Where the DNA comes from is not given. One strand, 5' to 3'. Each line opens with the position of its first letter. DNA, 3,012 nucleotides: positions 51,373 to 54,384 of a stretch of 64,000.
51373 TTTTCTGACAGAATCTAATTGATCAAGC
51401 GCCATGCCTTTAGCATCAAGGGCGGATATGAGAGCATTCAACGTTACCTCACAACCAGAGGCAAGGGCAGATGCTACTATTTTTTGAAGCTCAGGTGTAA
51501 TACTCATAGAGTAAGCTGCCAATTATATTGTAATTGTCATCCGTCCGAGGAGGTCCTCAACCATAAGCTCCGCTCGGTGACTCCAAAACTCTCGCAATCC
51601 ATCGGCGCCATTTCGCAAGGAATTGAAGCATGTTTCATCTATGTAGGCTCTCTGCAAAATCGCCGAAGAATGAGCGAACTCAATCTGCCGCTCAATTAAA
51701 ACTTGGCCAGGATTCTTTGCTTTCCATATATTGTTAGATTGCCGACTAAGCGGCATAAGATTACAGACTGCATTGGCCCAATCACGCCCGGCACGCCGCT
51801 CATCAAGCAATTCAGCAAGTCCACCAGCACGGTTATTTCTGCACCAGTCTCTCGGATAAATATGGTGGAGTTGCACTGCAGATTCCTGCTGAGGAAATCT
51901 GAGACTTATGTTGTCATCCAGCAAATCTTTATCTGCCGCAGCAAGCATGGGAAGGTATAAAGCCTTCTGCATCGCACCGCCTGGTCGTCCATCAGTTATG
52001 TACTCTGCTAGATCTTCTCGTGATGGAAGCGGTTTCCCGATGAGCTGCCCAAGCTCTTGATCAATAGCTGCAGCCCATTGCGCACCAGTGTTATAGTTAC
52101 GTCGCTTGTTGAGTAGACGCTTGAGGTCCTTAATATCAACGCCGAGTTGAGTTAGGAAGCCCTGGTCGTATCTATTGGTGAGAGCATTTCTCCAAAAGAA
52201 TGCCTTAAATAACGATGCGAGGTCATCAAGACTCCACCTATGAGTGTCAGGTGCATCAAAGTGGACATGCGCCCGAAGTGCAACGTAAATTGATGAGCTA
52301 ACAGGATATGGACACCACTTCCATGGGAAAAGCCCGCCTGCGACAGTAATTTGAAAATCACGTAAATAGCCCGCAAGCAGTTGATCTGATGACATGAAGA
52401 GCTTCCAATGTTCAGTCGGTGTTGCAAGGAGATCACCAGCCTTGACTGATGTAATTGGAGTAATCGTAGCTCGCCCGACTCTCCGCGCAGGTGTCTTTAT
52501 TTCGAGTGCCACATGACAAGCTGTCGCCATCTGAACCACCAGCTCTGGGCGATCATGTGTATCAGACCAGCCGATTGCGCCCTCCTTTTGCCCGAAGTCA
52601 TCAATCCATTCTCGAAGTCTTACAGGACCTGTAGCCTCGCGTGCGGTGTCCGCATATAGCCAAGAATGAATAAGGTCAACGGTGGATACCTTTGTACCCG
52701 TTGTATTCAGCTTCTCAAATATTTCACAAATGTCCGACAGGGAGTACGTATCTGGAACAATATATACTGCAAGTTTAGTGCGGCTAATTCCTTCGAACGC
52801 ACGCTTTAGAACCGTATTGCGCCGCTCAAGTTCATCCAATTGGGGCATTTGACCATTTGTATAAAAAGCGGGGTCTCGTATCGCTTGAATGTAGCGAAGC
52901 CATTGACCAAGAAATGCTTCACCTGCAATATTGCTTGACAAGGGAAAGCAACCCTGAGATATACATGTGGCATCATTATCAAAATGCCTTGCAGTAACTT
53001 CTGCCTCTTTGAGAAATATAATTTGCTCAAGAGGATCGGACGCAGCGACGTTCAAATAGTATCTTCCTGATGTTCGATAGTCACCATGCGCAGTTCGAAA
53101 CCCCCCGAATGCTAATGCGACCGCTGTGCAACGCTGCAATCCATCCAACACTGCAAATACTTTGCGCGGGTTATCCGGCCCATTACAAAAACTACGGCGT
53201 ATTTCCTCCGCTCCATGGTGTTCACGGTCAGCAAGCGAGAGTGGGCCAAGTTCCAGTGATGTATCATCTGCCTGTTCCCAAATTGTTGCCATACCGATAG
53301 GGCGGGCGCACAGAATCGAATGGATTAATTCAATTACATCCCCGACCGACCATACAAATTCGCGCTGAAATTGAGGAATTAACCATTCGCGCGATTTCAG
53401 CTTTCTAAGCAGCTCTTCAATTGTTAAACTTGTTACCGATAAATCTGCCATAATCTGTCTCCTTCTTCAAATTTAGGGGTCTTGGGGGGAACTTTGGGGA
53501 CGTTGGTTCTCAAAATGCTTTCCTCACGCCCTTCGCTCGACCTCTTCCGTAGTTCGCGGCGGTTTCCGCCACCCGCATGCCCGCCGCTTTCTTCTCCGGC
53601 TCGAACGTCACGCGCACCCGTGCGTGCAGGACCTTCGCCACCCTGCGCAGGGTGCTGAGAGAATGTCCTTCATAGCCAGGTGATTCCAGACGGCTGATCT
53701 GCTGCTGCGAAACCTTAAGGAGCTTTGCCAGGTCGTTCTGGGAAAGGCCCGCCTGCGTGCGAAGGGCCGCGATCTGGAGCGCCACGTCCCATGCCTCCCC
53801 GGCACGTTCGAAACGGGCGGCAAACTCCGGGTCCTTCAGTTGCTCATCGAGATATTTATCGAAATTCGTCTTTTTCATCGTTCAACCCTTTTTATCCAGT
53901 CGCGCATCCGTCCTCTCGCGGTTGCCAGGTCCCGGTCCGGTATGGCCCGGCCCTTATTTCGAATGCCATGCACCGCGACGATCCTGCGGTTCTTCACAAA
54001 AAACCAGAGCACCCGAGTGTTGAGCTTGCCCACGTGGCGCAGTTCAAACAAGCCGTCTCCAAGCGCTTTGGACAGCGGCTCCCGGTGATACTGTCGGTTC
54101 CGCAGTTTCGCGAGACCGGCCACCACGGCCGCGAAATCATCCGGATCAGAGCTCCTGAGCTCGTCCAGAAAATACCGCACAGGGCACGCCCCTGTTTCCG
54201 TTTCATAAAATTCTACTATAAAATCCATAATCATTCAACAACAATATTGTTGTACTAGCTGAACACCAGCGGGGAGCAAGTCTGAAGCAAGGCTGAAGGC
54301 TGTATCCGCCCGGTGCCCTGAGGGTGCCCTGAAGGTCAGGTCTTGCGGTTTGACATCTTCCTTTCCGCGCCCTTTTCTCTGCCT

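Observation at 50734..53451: GmrSD-like DUF262/DUF1524 nuclease abutted to an AlbA_2 (Schlafen-type) protein: candidate unclassified defence pair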

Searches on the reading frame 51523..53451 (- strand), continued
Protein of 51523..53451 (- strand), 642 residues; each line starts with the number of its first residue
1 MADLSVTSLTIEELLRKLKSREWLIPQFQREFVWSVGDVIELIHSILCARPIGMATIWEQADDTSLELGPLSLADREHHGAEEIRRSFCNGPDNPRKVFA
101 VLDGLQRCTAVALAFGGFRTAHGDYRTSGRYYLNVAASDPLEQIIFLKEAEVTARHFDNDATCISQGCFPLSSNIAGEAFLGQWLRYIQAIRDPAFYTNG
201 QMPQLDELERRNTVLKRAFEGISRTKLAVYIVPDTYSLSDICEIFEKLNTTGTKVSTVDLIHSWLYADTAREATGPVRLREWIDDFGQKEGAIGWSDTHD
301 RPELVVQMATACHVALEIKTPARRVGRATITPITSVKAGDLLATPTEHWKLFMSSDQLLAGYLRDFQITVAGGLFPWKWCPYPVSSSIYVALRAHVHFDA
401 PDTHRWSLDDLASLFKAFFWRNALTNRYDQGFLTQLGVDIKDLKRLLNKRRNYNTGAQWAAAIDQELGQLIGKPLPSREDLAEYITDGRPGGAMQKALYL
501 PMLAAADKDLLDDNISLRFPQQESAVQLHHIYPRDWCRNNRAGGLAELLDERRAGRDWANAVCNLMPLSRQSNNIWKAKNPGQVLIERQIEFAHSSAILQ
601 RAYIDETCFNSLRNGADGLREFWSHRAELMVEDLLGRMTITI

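Call 42: find_encoding_contigs(protein=P0052, flank=10000, max_places=3)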
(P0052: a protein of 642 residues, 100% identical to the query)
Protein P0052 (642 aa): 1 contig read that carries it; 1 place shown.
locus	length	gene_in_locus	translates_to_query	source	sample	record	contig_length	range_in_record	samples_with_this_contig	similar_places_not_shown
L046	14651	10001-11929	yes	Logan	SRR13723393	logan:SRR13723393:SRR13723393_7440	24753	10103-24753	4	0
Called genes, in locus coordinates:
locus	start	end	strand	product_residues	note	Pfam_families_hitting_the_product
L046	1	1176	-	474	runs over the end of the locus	PF01266:DAO (weak), PF01593:Amino_oxidase, PF03486:HI0933_like (faint), PF07992:Pyr_redox_2 (faint), PF13450:NAD_binding_8, PF13454:NAD_binding_9 (faint)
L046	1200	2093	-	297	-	PF00762:Ferrochelatase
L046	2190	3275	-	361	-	PF01208:URO-D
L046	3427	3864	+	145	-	PF22478:DUF6982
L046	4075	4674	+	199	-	PF00881:Nitroreductase, PF14512:TM1586_NiRdase (weak)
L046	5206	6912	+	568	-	PF00989:PAS, PF08448:PAS_4 (weak), PF13426:PAS_9, PF00989:PAS, PF00158:Sigma54_activat, PF14532:Sigma54_activ_2, PF25601:AAA_lid_14, PF02954:HTH_8, +6 more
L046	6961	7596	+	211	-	PF14340:DUF4395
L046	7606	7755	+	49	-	-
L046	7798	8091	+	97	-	-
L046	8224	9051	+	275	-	PF12838:Fer4_7 (weak), PF13187:Fer4_9, PF13237:Fer4_10 (weak), PF00037:Fer4 (weak), PF12837:Fer4_6 (weak), PF00881:Nitroreductase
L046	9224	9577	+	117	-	PF05973:Gp49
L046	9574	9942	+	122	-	PF13560:HTH_31, PF12844:HTH_19 (weak), PF01381:HTH_3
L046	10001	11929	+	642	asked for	PF03235:GmrSD_N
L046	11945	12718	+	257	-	PF04326:SLFN_AlbA_2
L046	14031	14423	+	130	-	-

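Call 43: find_encoding_contigs(protein=P0060, flank=10000, max_places=3)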
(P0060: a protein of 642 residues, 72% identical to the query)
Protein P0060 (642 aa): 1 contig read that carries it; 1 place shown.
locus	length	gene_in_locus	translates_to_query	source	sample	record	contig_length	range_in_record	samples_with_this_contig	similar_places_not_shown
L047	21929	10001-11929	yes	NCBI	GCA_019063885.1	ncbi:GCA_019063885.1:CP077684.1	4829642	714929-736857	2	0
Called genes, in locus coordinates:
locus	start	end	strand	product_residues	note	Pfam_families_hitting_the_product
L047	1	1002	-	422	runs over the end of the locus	PF00012:HSP70, PF06723:MreB_Mbl (faint), PF00012:HSP70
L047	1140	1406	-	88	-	PF01258:zf-dskA_traR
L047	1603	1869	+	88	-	PF13711:DUF4160 (weak)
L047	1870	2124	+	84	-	PF10387:DUF2442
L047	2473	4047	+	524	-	PF00145:DNA_methylase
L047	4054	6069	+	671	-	PF02518:HATPase_c (faint), PF13589:HATPase_c_3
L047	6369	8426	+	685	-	PF10593:Z1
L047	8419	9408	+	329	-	PF14390:DUF4420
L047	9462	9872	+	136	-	PF03852:Vsr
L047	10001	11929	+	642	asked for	PF03235:GmrSD_N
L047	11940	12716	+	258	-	PF04326:SLFN_AlbA_2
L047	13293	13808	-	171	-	-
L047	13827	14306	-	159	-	-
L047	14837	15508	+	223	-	-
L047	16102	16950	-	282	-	-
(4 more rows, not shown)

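Call 76: search_protein_families(library=pfam, alignment_id=A4, max_evalue=0.00001)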
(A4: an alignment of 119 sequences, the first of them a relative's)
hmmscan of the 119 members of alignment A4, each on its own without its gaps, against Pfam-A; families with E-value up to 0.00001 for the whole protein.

A. member 1, L001:3050-5479:- (809 aa): 0 families

B. families by the number of members that match (of 119 scanned): 133 families (the first 25 are shown)
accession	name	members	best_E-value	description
PF02518.31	HATPase_c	3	1.1e-23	Histidine kinase-, DNA gyrase B-, and HSP90-like ATPase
PF13589.12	HATPase_c_3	2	9.5e-17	Histidine kinase-, DNA gyrase B-, and HSP90-like ATPase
PF00512.31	HisKA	2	1.6e-16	His Kinase A (phospho-acceptor) domain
PF00521.26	DNA_topoisoIV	1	3.9e-160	DNA gyrase/topoisomerase IV, subunit A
PF25183.1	OMP_b-brl_4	1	1.4e-128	Outer membrane beta barrel domain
PF16261.11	DUF4915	1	2.9e-126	Domain of unknown function (DUF4915)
PF04960.20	Glutaminase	1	8e-112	Glutaminase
PF01515.24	PTA_PTB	1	4e-106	Phosphate acetyl/butaryl transferase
PF02384.22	N6_Mtase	1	6.6e-97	N-6 DNA Methylase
PF02574.22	S-methyl_trans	1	3.3e-87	Homocysteine S-methyltransferase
PF00488.27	MutS_V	1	8.8e-87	MutS domain V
PF00353.25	HemolysinCabind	1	1.9e-70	RTX calcium-binding nonapeptide repeat (4 copies)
PF05988.18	DUF899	1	6.3e-69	Bacterial protein of unknown function (DUF899)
PF03989.18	DNA_gyraseA_C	1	1.3e-68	DNA gyrase C-terminal domain, beta-propeller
PF02773.21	S-AdoMet_synt_C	1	3.6e-68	S-adenosylmethionine synthetase, C-terminal domain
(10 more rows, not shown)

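Call 77: search_protein_families(library=padloc, alignment_id=A4, max_evalue=1e-10)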
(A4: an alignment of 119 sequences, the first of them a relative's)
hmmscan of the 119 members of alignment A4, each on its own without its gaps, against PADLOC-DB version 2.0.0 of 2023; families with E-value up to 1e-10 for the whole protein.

A. member 1, L001:3050-5479:- (809 aa): 0 families

B. families by the number of members that match (of 119 scanned): 120 families (the first 25 are shown)
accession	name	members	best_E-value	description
PDLC04547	PDC-M26A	2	3.4e-42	-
PDLC03031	MTase_I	1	3.5e-148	Type I methyltransferase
PDLC03027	MTase_I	1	6.3e-125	Type I methyltransferase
PDLC03022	MTase_I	1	1e-122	Type I methyltransferase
PDLC03323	MTase_II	1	2.5e-109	Type II methyltransferase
PDLC03038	MTase_I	1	3.2e-104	Type I methyltransferase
PDLC03039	MTase_I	1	4e-101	Type I methyltransferase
PDLC03032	MTase_I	1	5e-97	Type I methyltransferase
PDLC03028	MTase_I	1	3.2e-85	Type I methyltransferase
PDLC03019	MTase_I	1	2e-82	Type I methyltransferase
PDLC03326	MTase_II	1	1.7e-74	Type II methyltransferase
PDLC03234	MTase_II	1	8.3e-74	Type II methyltransferase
PDLC03378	MTase_II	1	8.3e-74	Type II methyltransferase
PDLC03035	MTase_I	1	1.8e-69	Type I methyltransferase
PDLC02648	DrmMII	1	3.7e-68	DrmMII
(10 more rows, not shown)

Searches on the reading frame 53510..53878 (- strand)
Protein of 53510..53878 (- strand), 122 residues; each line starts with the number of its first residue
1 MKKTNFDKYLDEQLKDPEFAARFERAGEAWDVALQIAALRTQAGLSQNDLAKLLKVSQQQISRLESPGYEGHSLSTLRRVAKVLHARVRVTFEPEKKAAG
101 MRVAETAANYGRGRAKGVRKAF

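Call 3: search_protein_families(library=pfam, proteins=[window:53510-53878:-], max_evalue=0.01)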
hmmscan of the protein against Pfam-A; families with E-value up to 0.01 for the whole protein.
window:53510-53878:- (122 aa): 10 families
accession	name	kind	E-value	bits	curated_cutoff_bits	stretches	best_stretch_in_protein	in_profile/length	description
PF01381.28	HTH_3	-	3.1e-09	37.2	23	1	36-84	1-48/55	Helix-turn-helix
PF13560.12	HTH_31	-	3.2e-09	37.4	27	1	33-86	3-56/64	Helix-turn-helix domain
PF12844.13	HTH_19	-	7.8e-06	26.2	30.2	1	36-82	4-49/64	Helix-turn-helix domain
PF13744.12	HTH_37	-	8.6e-06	25.9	27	1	33-90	20-77/80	Helix-turn-helix domain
PF13443.12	HTH_26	-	6.2e-05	23.6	22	1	41-85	7-51/63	Cro/C1-type HTH DNA-binding domain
PF13413.12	HTH_25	-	0.00027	21.2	24.6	1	37-67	3-33/62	Helix-turn-helix domain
PF13384.12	HTH_23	-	0.00048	20.3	24.6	0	34-63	8-36/50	Homeodomain-like domain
PF12802.13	MarR_2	-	0.00092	19.8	27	1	35-64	10-40/61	MarR family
PF13518.12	HTH_28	-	0.0011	19.5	25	0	39-64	7-32/52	Helix-turn-helix domain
PF20432.4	Xre-like-HTH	-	0.003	18.2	25.8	0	36-64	18-43/63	Antitoxin Xre-like helix-turn-helix domain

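Call 4: search_protein_families(library=padloc, proteins=[window:53510-53878:-], max_evalue=0.01)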
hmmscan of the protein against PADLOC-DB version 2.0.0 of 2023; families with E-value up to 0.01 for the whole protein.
window:53510-53878:- (122 aa): 12 families
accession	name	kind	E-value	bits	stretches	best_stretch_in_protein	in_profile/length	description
PDLC02926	HTH_VI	-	6.5e-09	33.9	1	36-90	6-59/92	-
PDLC04142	capH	-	1e-05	24.5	1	35-105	10-74/103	capH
PDLC04760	PDC-M64C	-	6.1e-05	21.3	1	28-88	23-82/93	-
PDLC03952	RmrA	-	6.5e-05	19.9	1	35-106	26-96/395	-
PDLC03949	RmrA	-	0.00026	18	1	36-95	7-65/363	-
PDLC03947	RmrA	-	0.0011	15.9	1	38-100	18-79/383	-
PDLC03951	RmrA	-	0.0016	15.4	1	35-93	12-69/400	-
PDLC03953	RmrA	-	0.0024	15.2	1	35-85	9-58/373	-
PDLC03945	RmrA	-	0.0024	15.1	1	36-92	7-62/394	-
PDLC04758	PDC-M64B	-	0.0037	15.7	1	6-104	9-101/123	-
PDLC03954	RmrA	-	0.0045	14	1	37-88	16-66/380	-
PDLC03956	RmrA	-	0.0098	13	0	43-101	21-78/399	-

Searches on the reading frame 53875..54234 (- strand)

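Call 3: search_protein_families(library=pfam, proteins=[window:53875-54234:-], max_evalue=0.01)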
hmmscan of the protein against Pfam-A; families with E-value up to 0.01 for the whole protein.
window:53875-54234:- (119 aa): 1 family
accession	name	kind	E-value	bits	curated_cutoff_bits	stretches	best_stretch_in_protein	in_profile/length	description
PF05973.20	Gp49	-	1.6e-11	44.5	23.9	1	24-110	1-89/90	Phage derived protein Gp49-like (DUF891)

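Call 4: search_protein_families(library=padloc, proteins=[window:53875-54234:-], max_evalue=0.01)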
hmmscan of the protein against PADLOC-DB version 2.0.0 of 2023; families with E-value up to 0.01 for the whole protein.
window:53875-54234:- (119 aa): 1 family
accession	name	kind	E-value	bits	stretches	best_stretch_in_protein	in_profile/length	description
PDLC03886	NsnC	-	0.0047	14.3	1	21-103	194-279/293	-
